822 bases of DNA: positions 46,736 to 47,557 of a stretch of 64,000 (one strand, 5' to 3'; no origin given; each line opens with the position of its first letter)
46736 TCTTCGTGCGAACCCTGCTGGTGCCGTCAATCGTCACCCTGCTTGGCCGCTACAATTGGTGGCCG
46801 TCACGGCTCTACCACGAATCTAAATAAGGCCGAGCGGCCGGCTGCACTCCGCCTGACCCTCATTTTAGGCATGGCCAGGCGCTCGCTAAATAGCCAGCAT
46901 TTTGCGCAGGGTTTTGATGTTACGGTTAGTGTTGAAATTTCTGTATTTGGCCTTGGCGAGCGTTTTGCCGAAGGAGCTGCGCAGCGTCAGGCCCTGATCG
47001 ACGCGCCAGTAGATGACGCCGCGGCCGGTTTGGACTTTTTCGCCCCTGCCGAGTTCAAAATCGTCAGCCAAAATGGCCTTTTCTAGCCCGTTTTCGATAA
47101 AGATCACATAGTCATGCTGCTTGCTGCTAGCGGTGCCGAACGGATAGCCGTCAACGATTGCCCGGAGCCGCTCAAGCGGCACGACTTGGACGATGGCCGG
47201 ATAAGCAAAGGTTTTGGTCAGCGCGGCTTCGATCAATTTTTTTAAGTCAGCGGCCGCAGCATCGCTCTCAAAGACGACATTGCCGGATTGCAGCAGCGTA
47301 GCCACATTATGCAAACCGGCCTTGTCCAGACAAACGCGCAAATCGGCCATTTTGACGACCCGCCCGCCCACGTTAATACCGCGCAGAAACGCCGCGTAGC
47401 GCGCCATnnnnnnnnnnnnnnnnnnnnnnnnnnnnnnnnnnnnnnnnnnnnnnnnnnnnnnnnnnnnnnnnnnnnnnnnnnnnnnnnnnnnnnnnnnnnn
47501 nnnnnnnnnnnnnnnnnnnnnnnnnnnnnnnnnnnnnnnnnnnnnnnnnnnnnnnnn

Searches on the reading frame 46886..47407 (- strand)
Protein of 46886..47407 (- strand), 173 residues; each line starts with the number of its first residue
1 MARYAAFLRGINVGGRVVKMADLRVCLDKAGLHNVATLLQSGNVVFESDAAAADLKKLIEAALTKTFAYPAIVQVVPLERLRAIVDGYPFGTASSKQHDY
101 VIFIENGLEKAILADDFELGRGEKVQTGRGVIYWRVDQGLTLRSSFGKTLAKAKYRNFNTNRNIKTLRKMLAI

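Call 12: search_protein_families(library=pfam, proteins=[window:46886-47407:-], max_evalue=0.01)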
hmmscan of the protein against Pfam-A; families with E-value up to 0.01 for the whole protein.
window:46886-47407:- (173 aa): 1 family
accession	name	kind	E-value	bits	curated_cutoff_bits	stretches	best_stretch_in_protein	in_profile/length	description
PF08002.16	DUF1697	-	2.2e-33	116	24.4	1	1-133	1-137/137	Protein of unknown function (DUF1697)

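Call 27: find_homologous_proteins(query=window:46886-47407:-, max_evalue=1e-20)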
Query window:46886-47407:- (173 aa): 355 proteins with E <= 1e-20 among 3263 candidates; the best 120 are listed.
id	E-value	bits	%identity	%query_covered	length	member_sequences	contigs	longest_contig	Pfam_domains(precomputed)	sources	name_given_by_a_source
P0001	1.8e-106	371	100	100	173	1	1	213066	PF08002.17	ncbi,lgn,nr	ncbi:MAG TPA: DUF1697 domain-containing protein [Candidatus Saccharimonadales bacterium]|nr:DUF1697 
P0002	4.5e-87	308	82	100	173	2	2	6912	PF08002.17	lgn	-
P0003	6.1e-85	301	81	100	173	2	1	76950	PF08002.17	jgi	-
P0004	4.0e-81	289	74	100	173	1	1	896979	PF08002.17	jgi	jgi:uncharacterized protein (DUF1697 family)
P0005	6.2e-81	288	75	100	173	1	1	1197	PF08002.17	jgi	jgi:uncharacterized protein (DUF1697 family)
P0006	1.3e-80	287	77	94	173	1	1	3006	PF08002.17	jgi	jgi:uncharacterized protein (DUF1697 family)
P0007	1.4e-80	287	77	100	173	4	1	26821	PF08002.17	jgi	jgi:uncharacterized protein (DUF1697 family)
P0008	1.3e-78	280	76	100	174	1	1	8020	PF08002.17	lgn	-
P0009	2.5e-78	280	72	100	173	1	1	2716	PF08002.17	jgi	jgi:uncharacterized protein (DUF1697 family)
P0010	3.6e-77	276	75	100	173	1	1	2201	PF08002.17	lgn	-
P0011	1.3e-76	274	73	100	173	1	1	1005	PF08002.17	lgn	-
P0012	2.0e-75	270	73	100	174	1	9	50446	PF08002.17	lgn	-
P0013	3.6e-75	269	69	100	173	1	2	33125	PF08002.17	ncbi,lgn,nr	ncbi:MAG TPA: DUF1697 domain-containing protein [Candidatus Saccharimonadales bacterium]|nr:DUF1697 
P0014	1.0e-73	265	70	99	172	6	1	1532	PF08002.17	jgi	jgi:uncharacterized protein (DUF1697 family)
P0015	2.0e-73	264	70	94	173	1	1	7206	PF08002.17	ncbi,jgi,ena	-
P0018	8.5e-72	258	67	100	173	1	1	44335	PF08002.17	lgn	-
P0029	1.2e-69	251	64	99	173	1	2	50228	PF08002.17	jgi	jgi:uncharacterized protein (DUF1697 family)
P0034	5.0e-69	249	66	100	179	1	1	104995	PF08002.17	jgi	jgi:uncharacterized protein (DUF1697 family)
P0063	2.7e-64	234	62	99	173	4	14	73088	PF08002.17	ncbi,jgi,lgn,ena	ncbi:MAG: DUF1697 domain-containing protein [Candidatus Saccharimonadales bacterium]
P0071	1.7e-62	228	64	100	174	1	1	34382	PF08002.17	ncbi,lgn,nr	ncbi:MAG TPA: DUF1697 domain-containing protein [Candidatus Saccharimonadales bacterium]|nr:DUF1697 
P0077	4.9e-61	223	60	100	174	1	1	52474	PF08002.17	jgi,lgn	jgi:uncharacterized protein (DUF1697 family)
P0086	6.9e-57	210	59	98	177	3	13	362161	PF08002.17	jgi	jgi:uncharacterized protein (DUF1697 family)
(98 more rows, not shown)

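Call 28: find_encoding_contigs(protein=P0003, flank=4000, max_places=1)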
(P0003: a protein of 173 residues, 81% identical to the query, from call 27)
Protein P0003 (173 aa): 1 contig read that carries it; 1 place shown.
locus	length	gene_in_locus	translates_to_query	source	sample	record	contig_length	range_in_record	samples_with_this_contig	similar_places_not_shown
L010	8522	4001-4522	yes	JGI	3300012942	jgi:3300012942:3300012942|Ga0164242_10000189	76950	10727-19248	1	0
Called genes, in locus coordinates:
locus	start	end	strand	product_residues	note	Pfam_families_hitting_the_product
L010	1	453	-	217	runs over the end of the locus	PF00027:cNMP_binding, PF13545:HTH_Crp_2, PF00325:Crp (weak)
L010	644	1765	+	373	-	PF14470:bPH_3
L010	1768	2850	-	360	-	PF01926:MMR_HSR1, PF02421:FeoB_N, PF06071:YchF-GTPase_C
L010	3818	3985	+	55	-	PF18919:DUF5670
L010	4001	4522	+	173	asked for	PF08002:DUF1697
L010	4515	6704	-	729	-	PF00873:ACR_tran, PF03176:MMPL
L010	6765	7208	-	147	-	PF01047:MarR, PF12802:MarR_2 (weak)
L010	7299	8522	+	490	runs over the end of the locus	PF07690:MFS_1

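Call 29: find_encoding_contigs(protein=P0004, flank=4000, max_places=1)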
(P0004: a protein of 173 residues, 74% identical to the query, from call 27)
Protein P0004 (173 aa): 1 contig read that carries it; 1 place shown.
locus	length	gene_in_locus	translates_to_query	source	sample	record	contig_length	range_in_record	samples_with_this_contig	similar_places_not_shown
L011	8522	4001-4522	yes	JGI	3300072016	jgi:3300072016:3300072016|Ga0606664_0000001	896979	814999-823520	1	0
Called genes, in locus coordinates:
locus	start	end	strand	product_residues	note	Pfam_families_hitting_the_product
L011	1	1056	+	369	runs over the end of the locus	PF14470:bPH_3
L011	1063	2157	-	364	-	PF01926:MMR_HSR1, PF02421:FeoB_N, PF06071:YchF-GTPase_C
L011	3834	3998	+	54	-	PF18919:DUF5670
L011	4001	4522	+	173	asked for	PF08002:DUF1697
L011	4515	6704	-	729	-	PF03176:MMPL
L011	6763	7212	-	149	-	PF01047:MarR, PF12802:MarR_2 (weak)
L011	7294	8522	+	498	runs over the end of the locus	PF07690:MFS_1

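Call 30: find_encoding_contigs(protein=P0012, flank=4000, max_places=1)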
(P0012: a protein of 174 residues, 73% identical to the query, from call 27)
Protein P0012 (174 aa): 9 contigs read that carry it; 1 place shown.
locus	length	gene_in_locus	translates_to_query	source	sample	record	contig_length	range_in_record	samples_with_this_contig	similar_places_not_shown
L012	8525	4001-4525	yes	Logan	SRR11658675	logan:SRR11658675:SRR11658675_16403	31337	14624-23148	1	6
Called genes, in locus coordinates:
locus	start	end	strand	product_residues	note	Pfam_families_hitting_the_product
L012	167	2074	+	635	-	PF00664:ABC_membrane, PF00005:ABC_tran, PF02463:SMC_N (faint), PF13304:AAA_21 (faint)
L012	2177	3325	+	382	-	PF01476:LysM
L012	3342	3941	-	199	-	-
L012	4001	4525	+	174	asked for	PF08002:DUF1697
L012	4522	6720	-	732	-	PF03176:MMPL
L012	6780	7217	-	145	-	PF13463:HTH_27 (faint), PF12802:MarR_2, PF01047:MarR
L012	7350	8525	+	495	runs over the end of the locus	PF07690:MFS_1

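Call 31: find_encoding_contigs(protein=P0013, flank=4000, max_places=1)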
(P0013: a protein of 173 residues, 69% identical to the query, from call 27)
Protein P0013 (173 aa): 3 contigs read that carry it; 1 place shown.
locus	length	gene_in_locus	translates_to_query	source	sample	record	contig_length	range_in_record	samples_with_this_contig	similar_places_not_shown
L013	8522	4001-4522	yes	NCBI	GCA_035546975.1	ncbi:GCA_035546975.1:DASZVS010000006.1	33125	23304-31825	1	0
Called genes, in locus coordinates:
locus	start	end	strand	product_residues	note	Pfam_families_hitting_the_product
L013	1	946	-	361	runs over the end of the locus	PF01926:MMR_HSR1, PF02421:FeoB_N, PF06071:YchF-GTPase_C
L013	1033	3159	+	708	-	-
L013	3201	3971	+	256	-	-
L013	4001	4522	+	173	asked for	PF08002:DUF1697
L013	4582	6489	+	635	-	PF00664:ABC_membrane, PF09818:ABC_ATPase (faint), PF00005:ABC_tran, PF02463:SMC_N (faint), PF13304:AAA_21 (faint)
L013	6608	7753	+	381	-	-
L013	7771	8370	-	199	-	-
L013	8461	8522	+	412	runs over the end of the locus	PF01906:YbjQ_1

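Call 33: find_encoding_contigs(protein=P0007, flank=4000, max_places=1)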
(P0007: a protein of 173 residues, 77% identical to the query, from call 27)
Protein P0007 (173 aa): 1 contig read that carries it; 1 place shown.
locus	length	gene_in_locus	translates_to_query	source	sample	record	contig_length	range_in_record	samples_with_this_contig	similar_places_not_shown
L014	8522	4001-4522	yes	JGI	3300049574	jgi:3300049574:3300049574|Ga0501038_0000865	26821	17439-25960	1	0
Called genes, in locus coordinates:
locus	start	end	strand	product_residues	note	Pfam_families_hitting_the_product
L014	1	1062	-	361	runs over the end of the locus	PF01926:MMR_HSR1, PF02421:FeoB_N, PF06071:YchF-GTPase_C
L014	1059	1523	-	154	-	-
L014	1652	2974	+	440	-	-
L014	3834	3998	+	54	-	PF18919:DUF5670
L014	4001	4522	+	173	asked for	PF08002:DUF1697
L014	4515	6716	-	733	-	PF00873:ACR_tran (weak), PF03176:MMPL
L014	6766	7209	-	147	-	PF01047:MarR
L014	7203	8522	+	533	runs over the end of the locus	PF00083:Sugar_tr (faint), PF07690:MFS_1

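Call 34: find_encoding_contigs(protein=P0018, flank=4000, max_places=1)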
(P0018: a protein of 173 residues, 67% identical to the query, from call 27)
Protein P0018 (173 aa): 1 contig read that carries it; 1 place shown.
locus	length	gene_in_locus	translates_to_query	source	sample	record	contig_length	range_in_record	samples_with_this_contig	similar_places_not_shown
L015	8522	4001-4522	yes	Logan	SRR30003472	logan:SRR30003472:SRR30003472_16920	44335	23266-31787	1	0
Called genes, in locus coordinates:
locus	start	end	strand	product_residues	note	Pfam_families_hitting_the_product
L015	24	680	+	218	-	PF00156:Pribosyltran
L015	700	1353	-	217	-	PF00027:cNMP_binding, PF13545:HTH_Crp_2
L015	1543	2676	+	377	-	PF14470:bPH_3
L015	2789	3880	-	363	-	PF00350:Dynamin_N (faint), PF01926:MMR_HSR1, PF02421:FeoB_N, PF06071:YchF-GTPase_C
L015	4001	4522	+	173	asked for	PF08002:DUF1697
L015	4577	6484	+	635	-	PF00664:ABC_membrane, PF00005:ABC_tran, PF02463:SMC_N (faint), PF13304:AAA_21 (faint)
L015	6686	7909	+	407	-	-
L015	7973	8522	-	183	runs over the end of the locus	-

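Call 35: find_encoding_contigs(protein=P0034, flank=4000, max_places=1)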
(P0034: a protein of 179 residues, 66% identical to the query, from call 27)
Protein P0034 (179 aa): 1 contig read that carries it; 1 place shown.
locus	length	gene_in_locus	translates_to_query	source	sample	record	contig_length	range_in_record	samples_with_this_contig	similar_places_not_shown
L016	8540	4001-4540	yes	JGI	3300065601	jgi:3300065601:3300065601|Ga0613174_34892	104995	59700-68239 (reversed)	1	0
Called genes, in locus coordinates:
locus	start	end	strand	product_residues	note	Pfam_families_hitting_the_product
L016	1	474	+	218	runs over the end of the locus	PF00156:Pribosyltran (weak)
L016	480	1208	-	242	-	PF00027:cNMP_binding, PF13545:HTH_Crp_2, PF00325:Crp (weak)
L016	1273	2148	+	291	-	PF14470:bPH_3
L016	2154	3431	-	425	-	PF01926:MMR_HSR1, PF02421:FeoB_N, PF06071:YchF-GTPase_C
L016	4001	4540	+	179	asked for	PF08002:DUF1697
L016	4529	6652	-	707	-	PF03176:MMPL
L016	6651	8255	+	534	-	PF07690:MFS_1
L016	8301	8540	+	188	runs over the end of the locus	-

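Call 36: find_encoding_contigs(protein=P0063, flank=4000, max_places=2)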
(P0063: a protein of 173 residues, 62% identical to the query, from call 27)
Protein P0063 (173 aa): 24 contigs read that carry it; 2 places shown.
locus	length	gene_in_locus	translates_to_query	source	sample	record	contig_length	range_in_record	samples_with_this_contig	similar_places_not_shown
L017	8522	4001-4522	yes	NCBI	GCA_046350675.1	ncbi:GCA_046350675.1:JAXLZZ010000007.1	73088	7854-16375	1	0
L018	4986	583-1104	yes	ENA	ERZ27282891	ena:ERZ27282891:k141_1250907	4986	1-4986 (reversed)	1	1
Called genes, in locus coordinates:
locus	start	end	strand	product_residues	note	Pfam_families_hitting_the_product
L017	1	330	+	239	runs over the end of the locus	PF01479:S4, PF01728:FtsJ, PF13489:Methyltransf_23 (faint)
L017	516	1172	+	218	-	PF00156:Pribosyltran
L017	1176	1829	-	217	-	PF00027:cNMP_binding, PF13545:HTH_Crp_2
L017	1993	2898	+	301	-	PF14470:bPH_3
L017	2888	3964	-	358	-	PF01926:MMR_HSR1, PF02421:FeoB_N, PF06071:YchF-GTPase_C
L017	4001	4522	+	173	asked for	PF08002:DUF1697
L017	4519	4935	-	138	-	PF01047:MarR (weak)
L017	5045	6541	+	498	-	PF00083:Sugar_tr (faint), PF07690:MFS_1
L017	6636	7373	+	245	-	-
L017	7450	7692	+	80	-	-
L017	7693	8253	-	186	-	PF01797:Y1_Tnp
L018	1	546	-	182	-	?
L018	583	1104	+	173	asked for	PF08002:DUF1697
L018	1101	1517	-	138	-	PF01047:MarR (weak)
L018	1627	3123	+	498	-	PF00083:Sugar_tr (faint), PF07690:MFS_1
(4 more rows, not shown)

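Call 37: find_encoding_contigs(protein=P0086, flank=4000, max_places=2)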
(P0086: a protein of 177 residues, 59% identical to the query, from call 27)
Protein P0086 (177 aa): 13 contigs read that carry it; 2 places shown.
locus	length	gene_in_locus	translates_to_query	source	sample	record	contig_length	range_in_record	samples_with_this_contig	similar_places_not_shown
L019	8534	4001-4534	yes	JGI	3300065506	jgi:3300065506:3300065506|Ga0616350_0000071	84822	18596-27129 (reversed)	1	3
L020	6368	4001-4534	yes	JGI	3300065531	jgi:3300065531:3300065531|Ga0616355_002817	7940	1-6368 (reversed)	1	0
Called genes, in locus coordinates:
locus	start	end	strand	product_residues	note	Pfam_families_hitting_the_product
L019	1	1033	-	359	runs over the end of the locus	PF01926:MMR_HSR1, PF02421:FeoB_N, PF06071:YchF-GTPase_C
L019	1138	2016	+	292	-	-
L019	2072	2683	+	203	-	-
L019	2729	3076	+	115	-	-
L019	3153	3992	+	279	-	PF13672:PP2C_2 (weak)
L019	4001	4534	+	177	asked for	PF08002:DUF1697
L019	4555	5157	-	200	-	-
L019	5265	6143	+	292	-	-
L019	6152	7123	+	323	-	-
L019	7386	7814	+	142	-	PF10706:Aminoglyc_resit (weak)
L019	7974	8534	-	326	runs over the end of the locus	-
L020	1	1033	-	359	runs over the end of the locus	PF01926:MMR_HSR1, PF02421:FeoB_N, PF06071:YchF-GTPase_C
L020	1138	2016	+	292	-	-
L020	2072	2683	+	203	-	-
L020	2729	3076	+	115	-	-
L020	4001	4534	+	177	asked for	PF08002:DUF1697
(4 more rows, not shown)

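Call 61: find_encoding_contigs(protein=P0029, flank=4500, max_places=1)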
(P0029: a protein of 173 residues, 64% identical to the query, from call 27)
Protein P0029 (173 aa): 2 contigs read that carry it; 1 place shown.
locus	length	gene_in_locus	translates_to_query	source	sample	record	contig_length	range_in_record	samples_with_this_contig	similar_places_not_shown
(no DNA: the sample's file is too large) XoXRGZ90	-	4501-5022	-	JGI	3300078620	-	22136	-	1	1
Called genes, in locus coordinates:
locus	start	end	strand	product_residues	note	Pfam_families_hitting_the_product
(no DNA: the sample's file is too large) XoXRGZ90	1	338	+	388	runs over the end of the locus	PF14470:bPH_3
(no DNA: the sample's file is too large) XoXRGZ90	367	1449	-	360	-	PF01926:MMR_HSR1, PF02421:FeoB_N, PF06071:YchF-GTPase_C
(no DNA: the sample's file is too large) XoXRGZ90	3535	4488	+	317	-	PF01118:Semialdhyde_dh (faint), PF22698:Semialdhyde_dhC_1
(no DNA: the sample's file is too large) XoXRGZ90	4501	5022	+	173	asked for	PF08002:DUF1697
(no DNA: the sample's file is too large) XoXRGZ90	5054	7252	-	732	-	PF00873:ACR_tran, PF03176:MMPL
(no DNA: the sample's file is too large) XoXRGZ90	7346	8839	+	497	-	PF07690:MFS_1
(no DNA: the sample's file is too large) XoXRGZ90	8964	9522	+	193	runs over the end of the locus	-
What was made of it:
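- Tried and rejected: One look-up returned no DNA (call 61).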

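Call 62: find_encoding_contigs(protein=P0077, flank=4500, max_places=1)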
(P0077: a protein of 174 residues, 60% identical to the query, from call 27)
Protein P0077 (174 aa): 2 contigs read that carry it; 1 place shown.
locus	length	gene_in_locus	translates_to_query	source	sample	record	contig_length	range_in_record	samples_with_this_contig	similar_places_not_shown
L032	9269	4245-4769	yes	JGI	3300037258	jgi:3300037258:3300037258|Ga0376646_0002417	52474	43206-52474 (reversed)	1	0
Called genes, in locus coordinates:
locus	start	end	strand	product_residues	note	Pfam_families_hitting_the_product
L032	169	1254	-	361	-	PF01926:MMR_HSR1, PF02421:FeoB_N, PF06071:YchF-GTPase_C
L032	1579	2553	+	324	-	-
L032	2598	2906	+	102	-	PF18908:DUF5663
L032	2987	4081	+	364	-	PF17914:HopA1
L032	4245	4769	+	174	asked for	PF08002:DUF1697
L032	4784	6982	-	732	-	PF03176:MMPL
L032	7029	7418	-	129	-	PF02661:Fic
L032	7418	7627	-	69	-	PF02604:PhdYeFM_antitox (weak)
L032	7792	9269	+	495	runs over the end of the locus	PF07690:MFS_1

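Call 63: find_encoding_contigs(protein=P0071, flank=4500, max_places=1)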
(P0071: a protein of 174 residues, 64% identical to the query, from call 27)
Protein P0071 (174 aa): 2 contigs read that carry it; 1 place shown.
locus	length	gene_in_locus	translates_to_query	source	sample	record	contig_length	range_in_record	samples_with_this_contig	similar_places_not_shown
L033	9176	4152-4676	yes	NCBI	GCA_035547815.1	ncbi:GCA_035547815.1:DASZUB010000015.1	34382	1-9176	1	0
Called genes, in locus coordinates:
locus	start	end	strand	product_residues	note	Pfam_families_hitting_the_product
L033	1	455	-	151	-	PF00027:cNMP_binding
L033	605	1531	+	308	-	PF14470:bPH_3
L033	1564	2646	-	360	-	PF01926:MMR_HSR1, PF02421:FeoB_N, PF06071:YchF-GTPase_C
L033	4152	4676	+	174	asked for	PF08002:DUF1697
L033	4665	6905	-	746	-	PF03176:MMPL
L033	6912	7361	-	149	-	PF01047:MarR, PF12802:MarR_2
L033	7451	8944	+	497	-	PF00083:Sugar_tr (faint), PF07690:MFS_1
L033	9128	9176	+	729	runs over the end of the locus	PF00881:Nitroreductase, PF02624:YcaO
